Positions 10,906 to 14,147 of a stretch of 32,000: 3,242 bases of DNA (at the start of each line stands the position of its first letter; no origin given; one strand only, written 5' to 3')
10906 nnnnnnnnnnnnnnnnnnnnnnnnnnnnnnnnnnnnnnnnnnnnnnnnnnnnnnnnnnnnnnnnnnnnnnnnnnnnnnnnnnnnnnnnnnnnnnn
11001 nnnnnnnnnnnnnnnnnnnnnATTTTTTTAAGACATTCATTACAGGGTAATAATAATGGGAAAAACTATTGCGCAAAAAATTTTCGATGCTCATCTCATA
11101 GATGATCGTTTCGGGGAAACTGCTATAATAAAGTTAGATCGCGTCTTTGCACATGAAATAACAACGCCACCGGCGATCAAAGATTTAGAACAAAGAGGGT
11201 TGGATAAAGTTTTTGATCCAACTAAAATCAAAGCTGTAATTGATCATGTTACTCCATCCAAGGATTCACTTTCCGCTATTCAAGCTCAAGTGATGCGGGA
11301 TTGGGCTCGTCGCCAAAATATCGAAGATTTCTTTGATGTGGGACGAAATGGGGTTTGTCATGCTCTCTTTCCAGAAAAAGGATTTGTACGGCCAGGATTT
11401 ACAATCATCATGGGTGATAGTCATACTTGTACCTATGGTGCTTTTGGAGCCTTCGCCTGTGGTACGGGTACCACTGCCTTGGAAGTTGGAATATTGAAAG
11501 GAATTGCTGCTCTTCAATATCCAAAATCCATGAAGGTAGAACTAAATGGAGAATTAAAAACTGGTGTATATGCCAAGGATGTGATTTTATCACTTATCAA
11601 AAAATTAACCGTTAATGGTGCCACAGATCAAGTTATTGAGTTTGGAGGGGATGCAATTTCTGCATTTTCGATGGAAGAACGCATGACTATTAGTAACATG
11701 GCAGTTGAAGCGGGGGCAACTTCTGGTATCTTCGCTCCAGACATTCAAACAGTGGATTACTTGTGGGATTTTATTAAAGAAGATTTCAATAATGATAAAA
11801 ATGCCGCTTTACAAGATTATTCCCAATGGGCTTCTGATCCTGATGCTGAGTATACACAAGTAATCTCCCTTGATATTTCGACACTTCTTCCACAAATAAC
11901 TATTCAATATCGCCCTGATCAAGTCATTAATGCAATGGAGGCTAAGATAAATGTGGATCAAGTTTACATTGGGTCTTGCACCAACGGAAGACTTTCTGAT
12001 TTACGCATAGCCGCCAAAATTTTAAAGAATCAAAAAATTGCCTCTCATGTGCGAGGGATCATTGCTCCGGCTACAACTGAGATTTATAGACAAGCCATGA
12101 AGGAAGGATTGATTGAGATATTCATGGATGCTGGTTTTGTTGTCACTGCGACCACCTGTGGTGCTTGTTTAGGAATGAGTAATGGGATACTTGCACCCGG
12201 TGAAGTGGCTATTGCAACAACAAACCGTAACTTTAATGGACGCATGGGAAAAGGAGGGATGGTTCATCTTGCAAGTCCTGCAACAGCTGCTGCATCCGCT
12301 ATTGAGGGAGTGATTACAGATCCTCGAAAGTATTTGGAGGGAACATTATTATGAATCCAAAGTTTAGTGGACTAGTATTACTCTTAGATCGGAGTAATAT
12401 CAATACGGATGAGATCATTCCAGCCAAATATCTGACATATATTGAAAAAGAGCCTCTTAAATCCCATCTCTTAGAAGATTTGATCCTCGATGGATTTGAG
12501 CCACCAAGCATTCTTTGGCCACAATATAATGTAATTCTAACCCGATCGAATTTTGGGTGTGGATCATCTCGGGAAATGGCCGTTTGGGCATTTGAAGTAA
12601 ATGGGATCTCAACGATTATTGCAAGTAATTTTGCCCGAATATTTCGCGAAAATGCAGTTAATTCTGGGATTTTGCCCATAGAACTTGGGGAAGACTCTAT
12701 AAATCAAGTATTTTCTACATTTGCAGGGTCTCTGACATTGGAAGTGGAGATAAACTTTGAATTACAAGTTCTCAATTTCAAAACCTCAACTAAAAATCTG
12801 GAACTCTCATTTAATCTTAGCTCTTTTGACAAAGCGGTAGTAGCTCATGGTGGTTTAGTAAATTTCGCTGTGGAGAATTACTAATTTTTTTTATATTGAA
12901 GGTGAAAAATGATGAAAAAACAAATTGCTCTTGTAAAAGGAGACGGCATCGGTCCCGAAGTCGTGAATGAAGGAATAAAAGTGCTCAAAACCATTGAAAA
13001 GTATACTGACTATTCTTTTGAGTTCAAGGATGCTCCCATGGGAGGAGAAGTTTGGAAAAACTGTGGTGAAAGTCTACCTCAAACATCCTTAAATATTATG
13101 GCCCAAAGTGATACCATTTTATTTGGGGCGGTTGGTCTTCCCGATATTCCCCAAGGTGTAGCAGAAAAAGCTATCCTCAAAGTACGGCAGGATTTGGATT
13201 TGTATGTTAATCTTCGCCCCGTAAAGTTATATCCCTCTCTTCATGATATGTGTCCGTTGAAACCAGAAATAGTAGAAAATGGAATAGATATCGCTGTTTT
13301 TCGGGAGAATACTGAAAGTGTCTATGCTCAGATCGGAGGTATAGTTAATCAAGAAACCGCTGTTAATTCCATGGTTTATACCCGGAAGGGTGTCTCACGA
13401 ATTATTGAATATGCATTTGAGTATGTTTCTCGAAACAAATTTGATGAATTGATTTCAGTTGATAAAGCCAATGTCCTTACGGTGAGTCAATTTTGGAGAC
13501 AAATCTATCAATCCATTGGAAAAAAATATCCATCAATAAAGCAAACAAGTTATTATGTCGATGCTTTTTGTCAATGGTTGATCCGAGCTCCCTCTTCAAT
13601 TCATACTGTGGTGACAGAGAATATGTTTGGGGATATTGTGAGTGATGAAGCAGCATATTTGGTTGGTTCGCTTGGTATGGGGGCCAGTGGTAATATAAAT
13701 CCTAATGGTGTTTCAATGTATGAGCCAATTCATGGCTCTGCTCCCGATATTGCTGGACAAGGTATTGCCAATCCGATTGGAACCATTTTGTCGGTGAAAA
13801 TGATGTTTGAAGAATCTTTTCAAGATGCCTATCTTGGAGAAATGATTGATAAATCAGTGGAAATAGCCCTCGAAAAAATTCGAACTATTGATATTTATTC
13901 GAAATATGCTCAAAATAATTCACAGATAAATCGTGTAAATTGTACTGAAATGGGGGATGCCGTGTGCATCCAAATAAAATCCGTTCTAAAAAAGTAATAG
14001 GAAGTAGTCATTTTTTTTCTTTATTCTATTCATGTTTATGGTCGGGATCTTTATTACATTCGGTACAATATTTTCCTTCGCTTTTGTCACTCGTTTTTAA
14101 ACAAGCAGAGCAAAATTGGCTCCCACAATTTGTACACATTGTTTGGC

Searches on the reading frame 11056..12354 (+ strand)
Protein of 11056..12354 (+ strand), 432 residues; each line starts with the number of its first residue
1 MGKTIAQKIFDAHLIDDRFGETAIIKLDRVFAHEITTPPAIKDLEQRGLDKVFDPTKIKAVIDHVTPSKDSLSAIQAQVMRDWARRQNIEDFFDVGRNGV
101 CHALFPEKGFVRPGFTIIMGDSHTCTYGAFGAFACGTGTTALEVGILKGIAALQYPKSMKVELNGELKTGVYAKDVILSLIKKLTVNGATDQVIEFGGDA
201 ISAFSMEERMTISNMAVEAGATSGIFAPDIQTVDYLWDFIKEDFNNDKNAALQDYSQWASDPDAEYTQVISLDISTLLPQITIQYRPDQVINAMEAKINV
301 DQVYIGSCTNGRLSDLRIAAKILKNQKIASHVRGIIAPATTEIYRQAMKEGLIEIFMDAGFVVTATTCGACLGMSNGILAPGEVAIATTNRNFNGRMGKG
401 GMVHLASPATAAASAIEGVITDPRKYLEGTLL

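Call 6: search_protein_families(library=ncbifam, proteins=[window:11056-12354:+])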
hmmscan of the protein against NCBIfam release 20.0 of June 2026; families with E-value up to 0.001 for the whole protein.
window:11056-12354:+ (432 aa): 19 families
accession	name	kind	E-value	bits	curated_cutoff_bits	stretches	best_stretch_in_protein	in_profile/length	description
NF001614.1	PRK00402.1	subfamily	1.6e-168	560.7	385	1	3-424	1-415/415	aconitase/3-isopropylmalate dehydratase large subunit family protein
TIGR01343.1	hacA_fam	subfamily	1.2e-142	475.3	385.7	1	4-424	1-412/412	homoaconitate hydratase family protein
TIGR02083.1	LEU2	equivalog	8.1e-140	466.4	610.65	1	4-425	2-418/419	3-isopropylmalate dehydratase large subunit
TIGR02086.1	IPMI_arch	subfamily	1.3e-128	429.3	410.15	1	4-424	2-410/411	3-isopropylmalate dehydratase/homoaconitate hydratase family large subunit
NF009116.0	PRK12466.1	subfamily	2.8e-124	415.2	531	2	2-292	4-302/472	3-isopropylmalate dehydratase large subunit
NF004016.0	PRK05478.1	subfamily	2.2e-120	402.3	510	2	1-293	2-301/468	3-isopropylmalate dehydratase large subunit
NF040615.1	HacA_Meth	equivalog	2.7e-119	398.6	550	1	19-422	18-417/419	homoaconitase large subunit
TIGR00170.1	leuC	equivalog_domain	5e-105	351.8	560.25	2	1-293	1-300/466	3-isopropylmalate dehydratase large subunit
NF005558.0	PRK07229.1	equivalog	1.5e-94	317.8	612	1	1-426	1-415/647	aconitate hydratase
TIGR01342.1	acon_putative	hypoth_equivalog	1e-79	268.5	719.15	1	4-427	1-413/655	putative aconitate hydratase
TIGR00139.1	h_aconitase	equivalog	4.7e-60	203.7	529.9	1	20-427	25-458/709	homoaconitase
TIGR01340.1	aconitase_mito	equivalog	2.2e-42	145.3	825.35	1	27-419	56-471/745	aconitate hydratase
NF006690.0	PRK09238.1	equivalog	5e-36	124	782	1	110-428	477-819/852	bifunctional aconitate hydratase 2/2-methylisocitrate dehydratase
NF008503.0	PRK11413.1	equivalog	1e-35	122.9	641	2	3-292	35-310/753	hydratase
NF009520.0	PRK12881.1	subfamily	2.2e-34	118.3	905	2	116-302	206-394/893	aconitate hydratase AcnA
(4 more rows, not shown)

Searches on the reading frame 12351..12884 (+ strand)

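Call 6: search_protein_families(library=ncbifam, proteins=[window:12351-12884:+])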
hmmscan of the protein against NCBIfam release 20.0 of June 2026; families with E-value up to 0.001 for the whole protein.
window:12351-12884:+ (177 aa): 16 families
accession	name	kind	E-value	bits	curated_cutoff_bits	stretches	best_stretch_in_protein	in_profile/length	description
NF002458.0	PRK01641.1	subfamily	8.4e-36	123.4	167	1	5-164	7-169/202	3-isopropylmalate dehydratase small subunit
TIGR00171.1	leuD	equivalog_domain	9.8e-28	97.3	116.25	1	4-167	6-174/188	3-isopropylmalate dehydratase small subunit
TIGR02087.1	LEUD_arch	subfamily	1.4e-24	86.7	108.95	1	16-173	9-154/157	LeuD/DmdB family oxidoreductase small subunit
TIGR02084.1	leud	equivalog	6.3e-23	81.2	245.85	1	15-173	8-154/156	3-isopropylmalate dehydratase small subunit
NF040604.2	HacB_Meth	equivalog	3.3e-21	75.8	230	1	15-173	12-157/159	homoaconitase small subunit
NF040625.1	HacB2_Meth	equivalog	5.1e-21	74.8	230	1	14-172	12-155/161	homoaconitase small subunit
NF010629.0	PRK14023.1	equivalog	6.2e-17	61.9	229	1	15-172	9-153/166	homoaconitate hydratase small subunit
NF005558.0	PRK07229.1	equivalog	9.7e-16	57.5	612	1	7-174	472-642/647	aconitate hydratase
TIGR00139.1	h_aconitase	equivalog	4.6e-13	48.4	529.9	1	4-126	529-648/709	homoaconitase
TIGR01342.1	acon_putative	hypoth_equivalog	9.7e-13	47.2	719.15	1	6-173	470-645/655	putative aconitate hydratase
NF006757.0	PRK09277.1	subfamily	9.9e-12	43.3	686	1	61-139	760-837/888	aconitate hydratase AcnA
NF009520.0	PRK12881.1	subfamily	5.5e-10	37.6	905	1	60-133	764-836/893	aconitate hydratase AcnA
TIGR01341.1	aconitase_1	equivalog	5.1e-09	34.4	945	1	61-119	751-809/876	aconitate hydratase AcnA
TIGR02333.1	2met_isocit_dHY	equivalog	2e-07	29.3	1419.85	1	60-118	733-791/858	Fe/S-dependent 2-methylisocitrate dehydratase AcnD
TIGR01340.1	aconitase_mito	equivalog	6.5e-05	21.4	825.35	1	61-116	625-680/745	aconitate hydratase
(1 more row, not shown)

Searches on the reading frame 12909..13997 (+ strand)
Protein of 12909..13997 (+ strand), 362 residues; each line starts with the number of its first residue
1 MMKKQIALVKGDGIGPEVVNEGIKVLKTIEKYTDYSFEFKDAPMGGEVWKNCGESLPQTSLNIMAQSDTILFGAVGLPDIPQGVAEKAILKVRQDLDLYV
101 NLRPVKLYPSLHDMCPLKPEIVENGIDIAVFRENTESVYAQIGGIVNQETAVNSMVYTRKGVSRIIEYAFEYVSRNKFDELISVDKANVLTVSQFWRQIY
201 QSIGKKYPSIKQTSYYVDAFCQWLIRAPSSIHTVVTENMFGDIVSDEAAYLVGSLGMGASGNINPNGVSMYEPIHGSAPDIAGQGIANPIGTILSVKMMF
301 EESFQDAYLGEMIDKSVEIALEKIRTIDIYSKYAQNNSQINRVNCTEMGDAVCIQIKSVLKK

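Call 6: search_protein_families(library=ncbifam, proteins=[window:12909-13997:+])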
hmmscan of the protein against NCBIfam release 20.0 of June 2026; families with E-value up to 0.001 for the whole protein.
window:12909-13997:+ (362 aa): 16 families
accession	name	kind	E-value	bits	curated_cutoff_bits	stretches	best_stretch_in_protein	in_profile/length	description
TIGR00169.1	leuB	equivalog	2.4e-99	332.7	353.2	1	5-337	1-340/349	3-isopropylmalate dehydrogenase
NF002898.0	PRK03437.1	equivalog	1.3e-94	317.4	393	1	3-326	4-328/347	3-isopropylmalate dehydrogenase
TIGR02088.1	LEU3_arch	subfamily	2.8e-85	286.4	409.8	1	6-324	1-304/324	isopropylmalate/isohomocitrate dehydrogenases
TIGR02089.1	TTC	equivalog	1.8e-80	270.5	470.4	1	3-332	3-338/352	tartrate dehydrogenase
NF040626.1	AksF2_Meth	equivalog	8.8e-79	265.2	540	1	4-329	2-313/333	homoisocitrate dehydrogenase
NF040619.1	AksF_Meth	equivalog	1.4e-78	264.4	500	1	4-324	2-324/343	homoisocitrate dehydrogenase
NF006048.0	PRK08194.1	equivalog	3.8e-76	256.4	501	1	2-334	2-337/352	tartrate dehydrogenase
NF006673.0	PRK09222.1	equivalog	9.9e-63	212.8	509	1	2-353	3-338/482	NADP-dependent isocitrate dehydrogenase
NF040855.1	iso_homocit_dh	equivalog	2.7e-60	204.4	680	1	5-301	3-276/345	isocitrate--homoisocitrate dehydrogenase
NF006529.0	PRK08997.1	equivalog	1.3e-59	201.8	510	1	1-323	1-310/335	isocitrate dehydrogenase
TIGR02924.1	ICDH_alpha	equivalog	3.6e-52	178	561.35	1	5-356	2-337/473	isocitrate dehydrogenase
TIGR00175.1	mito_nad_idh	equivalog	1.7e-45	155.6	432.4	1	3-330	3-318/334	isocitrate dehydrogenase (NAD(+))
TIGR00183.1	prok_nadp_idh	equivalog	8.7e-35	120.3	567.3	2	210-353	275-413/417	isocitrate dehydrogenase (NADP(+))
NF005036.0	PRK06451.1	equivalog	2.5e-32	112.1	484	2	217-351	275-403/412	NADP-dependent isocitrate dehydrogenase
NF005425.0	PRK07006.1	equivalog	1.1e-31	110.1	490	2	194-352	261-412/416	NADP-dependent isocitrate dehydrogenase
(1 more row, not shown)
